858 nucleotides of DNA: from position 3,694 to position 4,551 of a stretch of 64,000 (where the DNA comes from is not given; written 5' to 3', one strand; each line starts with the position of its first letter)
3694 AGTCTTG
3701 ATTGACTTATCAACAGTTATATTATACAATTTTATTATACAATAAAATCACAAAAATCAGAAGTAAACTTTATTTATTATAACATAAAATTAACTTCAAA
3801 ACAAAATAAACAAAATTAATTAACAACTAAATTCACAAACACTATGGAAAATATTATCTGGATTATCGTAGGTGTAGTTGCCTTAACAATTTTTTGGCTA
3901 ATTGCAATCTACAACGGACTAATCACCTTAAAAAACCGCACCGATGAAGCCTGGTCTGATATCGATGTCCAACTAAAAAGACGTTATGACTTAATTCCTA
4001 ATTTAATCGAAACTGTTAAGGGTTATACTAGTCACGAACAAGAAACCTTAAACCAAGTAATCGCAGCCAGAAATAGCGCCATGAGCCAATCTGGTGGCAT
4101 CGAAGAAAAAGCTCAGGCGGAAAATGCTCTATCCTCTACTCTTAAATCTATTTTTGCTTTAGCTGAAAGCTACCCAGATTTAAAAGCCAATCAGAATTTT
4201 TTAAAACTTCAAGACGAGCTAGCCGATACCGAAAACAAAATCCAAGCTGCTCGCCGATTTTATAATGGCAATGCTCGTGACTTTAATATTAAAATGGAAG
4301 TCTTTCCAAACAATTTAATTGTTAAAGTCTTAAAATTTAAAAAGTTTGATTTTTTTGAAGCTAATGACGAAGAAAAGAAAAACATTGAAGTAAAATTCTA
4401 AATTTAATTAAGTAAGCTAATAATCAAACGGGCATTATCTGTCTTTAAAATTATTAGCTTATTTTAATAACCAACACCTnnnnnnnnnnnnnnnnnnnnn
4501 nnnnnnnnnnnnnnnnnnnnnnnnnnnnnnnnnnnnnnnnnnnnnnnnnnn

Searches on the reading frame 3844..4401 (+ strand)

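Call 32: search_protein_families(library=pfam, proteins=[window:3844-4401:+], max_evalue=0.0001)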
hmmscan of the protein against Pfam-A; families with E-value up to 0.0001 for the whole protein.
window:3844-4401:+ (185 aa): 1 family
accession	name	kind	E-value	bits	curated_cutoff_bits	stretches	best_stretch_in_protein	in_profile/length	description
PF04011.17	LemA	-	3.8e-60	202.5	26.2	1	36-185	1-149/149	LemA family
